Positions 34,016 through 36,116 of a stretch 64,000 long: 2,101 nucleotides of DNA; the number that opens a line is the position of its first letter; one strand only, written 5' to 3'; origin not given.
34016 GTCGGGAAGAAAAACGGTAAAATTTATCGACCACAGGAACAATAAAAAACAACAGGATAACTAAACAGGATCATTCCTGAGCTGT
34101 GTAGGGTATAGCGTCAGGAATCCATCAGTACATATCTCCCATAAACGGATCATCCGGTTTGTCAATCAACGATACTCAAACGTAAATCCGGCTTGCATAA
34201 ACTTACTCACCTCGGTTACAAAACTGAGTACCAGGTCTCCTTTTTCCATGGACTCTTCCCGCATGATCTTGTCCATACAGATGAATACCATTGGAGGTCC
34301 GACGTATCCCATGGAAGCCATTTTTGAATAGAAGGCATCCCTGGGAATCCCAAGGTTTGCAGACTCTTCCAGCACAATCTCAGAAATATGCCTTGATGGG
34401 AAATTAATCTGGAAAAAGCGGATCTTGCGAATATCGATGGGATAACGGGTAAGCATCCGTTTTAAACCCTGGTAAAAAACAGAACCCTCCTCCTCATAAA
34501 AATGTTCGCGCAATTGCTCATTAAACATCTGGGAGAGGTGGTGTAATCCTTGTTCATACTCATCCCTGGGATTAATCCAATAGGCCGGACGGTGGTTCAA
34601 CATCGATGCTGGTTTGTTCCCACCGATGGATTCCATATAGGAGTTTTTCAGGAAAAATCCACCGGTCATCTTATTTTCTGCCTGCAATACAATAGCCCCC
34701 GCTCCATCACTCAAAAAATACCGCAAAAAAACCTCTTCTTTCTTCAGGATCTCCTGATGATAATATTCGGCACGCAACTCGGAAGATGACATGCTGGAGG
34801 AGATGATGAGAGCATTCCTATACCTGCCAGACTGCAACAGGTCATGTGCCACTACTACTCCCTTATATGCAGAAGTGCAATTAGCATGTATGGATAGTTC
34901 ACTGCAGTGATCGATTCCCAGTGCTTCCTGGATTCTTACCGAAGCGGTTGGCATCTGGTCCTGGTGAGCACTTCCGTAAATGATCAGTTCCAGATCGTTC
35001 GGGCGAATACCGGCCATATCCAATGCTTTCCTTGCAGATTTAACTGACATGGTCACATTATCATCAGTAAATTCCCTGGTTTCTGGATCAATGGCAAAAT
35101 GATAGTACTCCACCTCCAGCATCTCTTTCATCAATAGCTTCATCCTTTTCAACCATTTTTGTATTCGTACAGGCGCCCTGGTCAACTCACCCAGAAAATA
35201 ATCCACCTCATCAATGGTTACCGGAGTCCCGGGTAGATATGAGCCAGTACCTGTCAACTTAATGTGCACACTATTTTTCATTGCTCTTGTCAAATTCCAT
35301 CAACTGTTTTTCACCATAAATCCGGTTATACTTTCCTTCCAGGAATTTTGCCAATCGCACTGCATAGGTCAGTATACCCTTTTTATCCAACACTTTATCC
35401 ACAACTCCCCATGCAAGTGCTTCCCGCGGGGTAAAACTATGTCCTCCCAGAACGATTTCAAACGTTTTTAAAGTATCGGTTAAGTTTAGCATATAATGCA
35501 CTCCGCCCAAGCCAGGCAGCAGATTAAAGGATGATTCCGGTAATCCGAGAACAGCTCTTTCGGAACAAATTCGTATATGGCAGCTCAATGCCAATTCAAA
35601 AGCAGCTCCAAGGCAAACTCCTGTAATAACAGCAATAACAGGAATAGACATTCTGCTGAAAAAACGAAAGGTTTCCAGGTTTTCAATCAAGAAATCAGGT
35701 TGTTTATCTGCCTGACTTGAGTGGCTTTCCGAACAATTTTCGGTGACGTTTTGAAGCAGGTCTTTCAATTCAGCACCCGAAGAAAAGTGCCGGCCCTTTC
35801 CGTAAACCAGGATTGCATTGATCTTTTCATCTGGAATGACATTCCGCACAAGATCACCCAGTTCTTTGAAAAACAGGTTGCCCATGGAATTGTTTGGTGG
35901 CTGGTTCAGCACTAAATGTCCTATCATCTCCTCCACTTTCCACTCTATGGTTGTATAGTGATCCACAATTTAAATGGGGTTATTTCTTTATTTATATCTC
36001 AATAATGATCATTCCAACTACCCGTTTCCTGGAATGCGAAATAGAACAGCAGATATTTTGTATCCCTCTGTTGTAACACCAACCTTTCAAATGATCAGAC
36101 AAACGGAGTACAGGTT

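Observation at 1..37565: About 37 kb flexirubin/aryl-polyene-like cluster rebuilt around four cobalamin radical SAM enzymes plus a sulfotransferase: candidate pathway for an undescribed modified aryl-lipid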

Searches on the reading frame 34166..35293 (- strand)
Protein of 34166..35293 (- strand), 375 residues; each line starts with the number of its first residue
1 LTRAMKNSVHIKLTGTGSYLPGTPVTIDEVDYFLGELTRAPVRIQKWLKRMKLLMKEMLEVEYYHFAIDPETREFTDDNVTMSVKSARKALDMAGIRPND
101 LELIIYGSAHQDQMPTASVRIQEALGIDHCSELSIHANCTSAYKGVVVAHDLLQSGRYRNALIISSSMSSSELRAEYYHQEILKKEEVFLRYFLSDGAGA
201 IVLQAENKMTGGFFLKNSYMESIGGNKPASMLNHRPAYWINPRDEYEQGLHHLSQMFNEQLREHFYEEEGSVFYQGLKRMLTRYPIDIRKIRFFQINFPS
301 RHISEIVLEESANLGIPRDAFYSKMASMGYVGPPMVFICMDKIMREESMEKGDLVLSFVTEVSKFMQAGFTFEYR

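Call 5: search_protein_families(library=pfam, proteins=[window:34166-35293:-], max_evalue=0.01)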
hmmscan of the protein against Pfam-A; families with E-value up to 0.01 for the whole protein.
window:34166-35293:- (375 aa): 4 families
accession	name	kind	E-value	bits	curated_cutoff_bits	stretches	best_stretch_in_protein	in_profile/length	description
PF08545.16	ACP_syn_III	-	2.5e-08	34.1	24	1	135-209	3-67/80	3-Oxoacyl-[acyl-carrier-protein (ACP)] synthase III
PF08541.16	ACP_syn_III_C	-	0.0005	20.6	26.6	1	300-357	20-74/90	3-Oxoacyl-[acyl-carrier-protein (ACP)] synthase III C terminal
PF00109.32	ketoacyl-synt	-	0.0014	18.7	20.8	0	51-102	61-112/252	Beta-ketoacyl synthase, N-terminal domain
PF00108.29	Thiolase_N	-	0.0017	18.2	26.4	1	83-171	27-118/260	Thiolase, N-terminal domain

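Call 24: search_protein_families(library=ncbifam, proteins=[window:34166-35293:-], max_evalue=0.001)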
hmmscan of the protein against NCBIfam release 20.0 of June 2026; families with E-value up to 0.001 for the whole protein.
window:34166-35293:- (375 aa): 14 families
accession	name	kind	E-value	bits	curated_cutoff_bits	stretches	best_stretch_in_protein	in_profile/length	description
NF005293.2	PRK06816.1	subfamily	1.2e-31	110.1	450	1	13-368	3-371/378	StlD/DarB family beta-ketosynthase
NF053539.1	resorcinol_DarB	exception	2.1e-25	89.7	550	2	13-223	5-217/377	dialkylresorcinol biosynthesis protein DarB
TIGR00747.1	fabH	subfamily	1.7e-22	79.9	292.1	1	80-356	52-305/322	beta-ketoacyl-ACP synthase III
NF006829.0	PRK09352.1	subfamily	2.3e-21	76.1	249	1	78-357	52-305/322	beta-ketoacyl-ACP synthase 3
NF005541.0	PRK07204.1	equivalog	4e-15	56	402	1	11-223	5-186/329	beta-ketoacyl-ACP synthase III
NF005308.0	PRK06840.1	equivalog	5e-13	48.8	315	1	76-209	50-178/339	3-oxoacyl-ACP synthase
NF005703.0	PRK07515.1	equivalog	1.1e-12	47.6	304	1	68-173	85-190/373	beta-ketoacyl-ACP synthase III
NF006720.0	PRK09258.1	equivalog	4e-11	42.8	285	1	81-171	63-155/338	3-oxoacyl-ACP synthase III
NF003274.0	PRK04262.1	equivalog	1.8e-09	37.1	244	1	74-171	46-145/347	hydroxymethylglutaryl-CoA synthase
TIGR01835.1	HMG-CoA-S_prok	equivalog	6.5e-06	25.2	360.35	1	47-172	14-142/382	hydroxymethylglutaryl-CoA synthase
NF004623.0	PRK05963.1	equivalog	6.3e-05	22.4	437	1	81-214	56-179/328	beta-ketoacyl-ACP synthase III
NF004811.0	PRK06158.1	subfamily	0.00032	19.8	421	1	78-177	27-123/384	acetyl-CoA acetyltransferase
TIGR00748.1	HMG_CoA_syn_Arc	equivalog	0.00042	19.7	353.35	1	76-166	47-139/345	hydroxymethylglutaryl-CoA synthase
NF005704.0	PRK07516.1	subfamily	0.00091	18.3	412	0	81-166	24-112/389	thiolase domain-containing protein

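Call 28: search_solved_structures(query=window:34166-35293:-, max_evalue=0.001, show_alignments=2)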
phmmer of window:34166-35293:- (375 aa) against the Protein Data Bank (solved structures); distinct sequences matched with E-value up to 0.001: 41.
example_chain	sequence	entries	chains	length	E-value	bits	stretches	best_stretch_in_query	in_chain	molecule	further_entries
5gk0_A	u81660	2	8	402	1.9e-15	60.3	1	5-208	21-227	Ketosynthase StlD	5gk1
5gk2_A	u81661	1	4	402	3.2e-15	59.5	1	5-208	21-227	Ketosynthase StlD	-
5by7_A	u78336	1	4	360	3.8e-15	59.3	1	63-232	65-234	3-oxoacyl-ACP synthase III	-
3il3_A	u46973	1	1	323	4.8e-12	49.1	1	79-207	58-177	3-oxoacyl-[acyl-carrier-protein] synthase 3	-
4ryb_A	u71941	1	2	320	4.1e-11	46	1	11-208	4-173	3-oxoacyl-[acyl-carrier-protein] synthase 3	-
4ylt_A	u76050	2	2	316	4.1e-10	42.8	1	79-207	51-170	3-oxoacyl-[acyl-carrier-protein] synthase 3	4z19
8vd9_A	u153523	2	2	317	4.8e-10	42.5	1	73-171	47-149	Beta-ketoacyl-[acyl-carrier-protein] synthase III 1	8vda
4dfe_A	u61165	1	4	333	1.3e-09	41.1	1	7-207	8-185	3-oxoacyl-[acyl-carrier-protein] synthase 3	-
4wzu_A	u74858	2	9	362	2.6e-09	40.1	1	81-207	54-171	3-oxoacyl-[acyl-carrier-protein] synthase 3 protein 2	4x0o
3h76_A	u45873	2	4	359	4.5e-09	39.3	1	82-213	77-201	PQS biosynthetic enzyme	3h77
4ewp_A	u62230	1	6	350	9e-09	38.3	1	78-207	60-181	3-oxoacyl-[acyl-carrier-protein] synthase 3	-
1zow_A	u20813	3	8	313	1.9e-08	37.3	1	77-170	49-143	3-oxoacyl-[acyl-carrier-protein] synthase III | 3-oxoacyl-[acyl-carrier-protein] synthase 3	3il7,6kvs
4nhd_A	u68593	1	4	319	2e-08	37.2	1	76-207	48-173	3-oxoacyl-[acyl-carrier-protein] synthase 3 protein 1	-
6x7r_A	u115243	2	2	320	3.7e-08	36.3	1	80-169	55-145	3-oxoacyl-[acyl-carrier-protein] synthase 3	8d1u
9ka2_A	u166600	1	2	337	3.7e-08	36.3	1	80-168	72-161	Beta-ketoacyl-[acyl-carrier-protein] synthase III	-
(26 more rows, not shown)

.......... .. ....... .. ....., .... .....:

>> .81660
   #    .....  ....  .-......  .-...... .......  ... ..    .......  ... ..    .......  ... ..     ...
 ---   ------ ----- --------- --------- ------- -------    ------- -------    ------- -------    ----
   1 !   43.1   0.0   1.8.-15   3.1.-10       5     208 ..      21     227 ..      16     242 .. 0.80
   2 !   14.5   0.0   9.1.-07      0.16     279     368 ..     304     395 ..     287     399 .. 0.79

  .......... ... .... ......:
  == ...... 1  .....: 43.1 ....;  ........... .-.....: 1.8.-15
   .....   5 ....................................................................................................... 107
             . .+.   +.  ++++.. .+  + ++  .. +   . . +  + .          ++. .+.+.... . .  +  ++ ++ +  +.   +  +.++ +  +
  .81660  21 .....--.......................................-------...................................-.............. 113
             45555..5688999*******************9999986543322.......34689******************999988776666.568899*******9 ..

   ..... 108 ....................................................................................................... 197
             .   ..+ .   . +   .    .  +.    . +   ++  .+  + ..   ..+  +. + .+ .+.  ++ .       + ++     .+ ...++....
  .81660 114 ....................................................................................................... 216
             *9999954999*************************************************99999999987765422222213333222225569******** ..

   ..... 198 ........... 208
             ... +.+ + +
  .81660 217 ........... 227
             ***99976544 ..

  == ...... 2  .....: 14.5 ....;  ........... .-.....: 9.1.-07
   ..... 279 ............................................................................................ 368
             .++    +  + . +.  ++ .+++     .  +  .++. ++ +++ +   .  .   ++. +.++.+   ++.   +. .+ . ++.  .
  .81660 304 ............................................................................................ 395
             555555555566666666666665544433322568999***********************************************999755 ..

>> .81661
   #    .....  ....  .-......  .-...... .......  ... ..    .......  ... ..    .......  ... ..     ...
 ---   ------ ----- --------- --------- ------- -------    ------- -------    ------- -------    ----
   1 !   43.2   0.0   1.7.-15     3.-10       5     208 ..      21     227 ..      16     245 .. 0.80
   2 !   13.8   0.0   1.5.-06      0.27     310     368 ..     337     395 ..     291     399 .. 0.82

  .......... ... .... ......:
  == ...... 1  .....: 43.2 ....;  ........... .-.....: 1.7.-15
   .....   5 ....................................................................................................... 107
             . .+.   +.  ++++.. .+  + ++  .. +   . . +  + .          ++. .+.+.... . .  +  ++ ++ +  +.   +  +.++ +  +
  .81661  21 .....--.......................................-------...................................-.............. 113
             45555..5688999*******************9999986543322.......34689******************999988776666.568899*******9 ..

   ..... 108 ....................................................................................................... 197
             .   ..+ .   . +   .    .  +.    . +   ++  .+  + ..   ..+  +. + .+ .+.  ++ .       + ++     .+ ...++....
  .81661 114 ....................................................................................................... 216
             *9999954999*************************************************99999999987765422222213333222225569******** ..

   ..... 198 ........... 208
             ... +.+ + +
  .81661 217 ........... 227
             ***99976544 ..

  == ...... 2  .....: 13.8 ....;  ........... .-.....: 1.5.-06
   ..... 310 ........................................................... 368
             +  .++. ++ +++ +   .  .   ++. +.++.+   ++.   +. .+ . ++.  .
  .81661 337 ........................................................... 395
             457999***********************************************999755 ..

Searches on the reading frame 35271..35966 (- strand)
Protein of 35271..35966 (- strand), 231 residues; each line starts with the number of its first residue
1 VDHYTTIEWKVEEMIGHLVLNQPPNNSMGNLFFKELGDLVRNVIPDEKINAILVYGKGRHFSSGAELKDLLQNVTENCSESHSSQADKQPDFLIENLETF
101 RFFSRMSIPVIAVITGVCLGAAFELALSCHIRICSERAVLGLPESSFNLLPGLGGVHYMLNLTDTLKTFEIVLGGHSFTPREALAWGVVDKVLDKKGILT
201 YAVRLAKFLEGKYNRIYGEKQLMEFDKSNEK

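Call 5: search_protein_families(library=pfam, proteins=[window:35271-35966:-], max_evalue=0.01)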
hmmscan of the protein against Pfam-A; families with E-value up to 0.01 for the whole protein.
window:35271-35966:- (231 aa): 2 families
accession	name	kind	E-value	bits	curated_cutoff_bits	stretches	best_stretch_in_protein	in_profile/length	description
PF00378.25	ECH_1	-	5.7e-28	98.3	27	1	13-210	4-191/251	Enoyl-CoA hydratase/isomerase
PF16113.10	ECH_2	-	7.1e-19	68.9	27.2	1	16-208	2-187/335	Enoyl-CoA hydratase/isomerase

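Call 24: search_protein_families(library=ncbifam, proteins=[window:35271-35966:-], max_evalue=0.001)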
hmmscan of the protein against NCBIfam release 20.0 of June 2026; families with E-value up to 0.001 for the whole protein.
window:35271-35966:- (231 aa): 72 families (the best 25 are shown)
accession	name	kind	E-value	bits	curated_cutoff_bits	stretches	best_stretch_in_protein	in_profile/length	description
NF005803.0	PRK07658.1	equivalog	7.5e-40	136.9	313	1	6-212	3-199/257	enoyl-CoA hydratase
NF008363.0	PRK11154.1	equivalog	2.2e-27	95.5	869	1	12-214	13-210/708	fatty acid oxidation complex subunit alpha FadJ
NF004794.0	PRK06142.1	equivalog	1.4e-25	90.5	308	1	1-227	2-231/273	crotonase/enoyl-CoA hydratase family protein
TIGR02440.1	FadJ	equivalog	2.7e-25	88.7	968.45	1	26-208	24-199/699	fatty acid oxidation complex subunit alpha FadJ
NF005073.0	PRK06495.1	subfamily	1.2e-24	87.1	296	1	4-210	3-197/257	enoyl-CoA hydratase/isomerase family protein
NF004475.0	PRK05809.1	subfamily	1.3e-24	87.2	394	1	4-209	3-199/260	short-chain-enoyl-CoA hydratase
NF006699.0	PRK09245.1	subfamily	1.5e-24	86.7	354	1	12-207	10-203/266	crotonase/enoyl-CoA hydratase family protein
NF005802.0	PRK07657.1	equivalog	5.6e-24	85.1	363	1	11-207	10-197/260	enoyl-CoA hydratase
NF006566.0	PRK09076.1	subfamily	7.1e-24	84.8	286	1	3-208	3-198/260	enoyl-CoA hydratase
NF007239.0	PRK09674.1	equivalog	8e-24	84.5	371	1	11-209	10-196/257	2,3-dehydroadipyl-CoA hydratase PaaF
NF005699.0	PRK07509.1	equivalog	9.1e-24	84.5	249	1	6-196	5-192/267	crotonase/enoyl-CoA hydratase family protein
NF051848.1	EnCoAHydtEchA19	equivalog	3e-23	82.7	400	1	25-207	21-195/258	enoyl-CoA hydratase EchA19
NF042430.2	EnCoAhydt_DpgD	equivalog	3.4e-23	82.4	400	1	12-196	4-184/258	enoyl-CoA-hydratase DpgD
NF006588.0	PRK09120.1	equivalog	6e-23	81.4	276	1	3-212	6-209/276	p-hydroxycinnamoyl CoA hydratase/lyase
NF008727.0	PRK11730.1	equivalog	8.7e-23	80.5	870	1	11-207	13-202/717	fatty acid oxidation complex subunit alpha FadB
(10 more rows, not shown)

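Call 45: search_solved_structures(query=window:35271-35966:-, max_evalue=1e-10, show_alignments=1)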
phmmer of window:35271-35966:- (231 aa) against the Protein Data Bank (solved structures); distinct sequences matched with E-value up to 1e-10: 82 (the best 60 are shown).
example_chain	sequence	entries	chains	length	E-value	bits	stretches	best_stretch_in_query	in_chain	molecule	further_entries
3pea_A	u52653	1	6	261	1.4e-29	106.8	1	9-213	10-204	Enoyl-CoA hydratase/isomerase family protein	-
5zai_A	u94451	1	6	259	2.2e-21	79.9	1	4-200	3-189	3-hydroxypropionyl-coenzyme A dehydratase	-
6lvp_A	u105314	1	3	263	1.2e-19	74.2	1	18-209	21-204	Enoyl-CoA hydratase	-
8bnu_C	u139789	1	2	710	1.4e-18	70.8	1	35-207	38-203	Fatty acid oxidation complex subunit alpha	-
8bnr_C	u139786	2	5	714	1.4e-18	70.8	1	35-207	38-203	Fatty acid oxidation complex subunit alpha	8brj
6ysv_A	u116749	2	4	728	1.4e-18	70.7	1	35-207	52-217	Fatty acid oxidation complex subunit alpha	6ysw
2pbp_A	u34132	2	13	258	1.7e-18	70.5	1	3-208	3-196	Enoyl-CoA hydratase subunit I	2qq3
4fzw_A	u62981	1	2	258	1.8e-18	70.4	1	17-208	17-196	2,3-dehydroadipyl-CoA hydratase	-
9qwv_A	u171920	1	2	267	3.5e-18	69.5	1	16-202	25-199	Enoyl-CoA hydratase, mitochondrial, putative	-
2vre_A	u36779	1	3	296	1.7e-17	67.2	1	12-210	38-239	DELTA(3,5)-DELTA(2,4)-DIENOYL-COA ISOMERASE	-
3q0j_A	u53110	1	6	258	2.1e-17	66.9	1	4-204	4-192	enoyl-CoA hydratase echA8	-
3pzk_A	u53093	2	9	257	2.2e-17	66.8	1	4-204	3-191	e enoyl-CoA hydratase echA8 | enoyl-CoA hydratase echA8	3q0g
3moy_A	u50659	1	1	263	2.3e-17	66.8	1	4-208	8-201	Probable enoyl-CoA hydratase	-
8sk6_A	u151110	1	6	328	2.3e-17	66.8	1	12-210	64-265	Delta(3,5)-Delta(2,4)-dienoyl-CoA isomerase, mitochondrial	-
1dci_A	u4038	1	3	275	2.8e-17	66.5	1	12-212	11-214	DIENOYL-COA ISOMERASE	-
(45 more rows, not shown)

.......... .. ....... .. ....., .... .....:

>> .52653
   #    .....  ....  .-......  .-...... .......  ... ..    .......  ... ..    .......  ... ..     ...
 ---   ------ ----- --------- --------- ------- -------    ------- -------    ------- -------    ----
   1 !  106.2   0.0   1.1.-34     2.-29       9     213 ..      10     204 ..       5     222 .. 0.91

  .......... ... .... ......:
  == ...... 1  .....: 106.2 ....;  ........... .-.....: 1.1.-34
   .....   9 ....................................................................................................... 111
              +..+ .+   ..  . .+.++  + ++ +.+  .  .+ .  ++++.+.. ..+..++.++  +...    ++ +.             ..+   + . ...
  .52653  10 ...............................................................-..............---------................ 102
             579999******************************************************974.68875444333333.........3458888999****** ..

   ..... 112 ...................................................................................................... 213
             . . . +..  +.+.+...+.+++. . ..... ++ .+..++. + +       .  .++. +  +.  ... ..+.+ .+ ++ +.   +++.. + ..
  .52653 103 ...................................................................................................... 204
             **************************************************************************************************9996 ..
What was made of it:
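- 35271..35966 (-): Crotonase ECH_a, with both catalytic Glu kept. Calls 5, 24 and 45.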
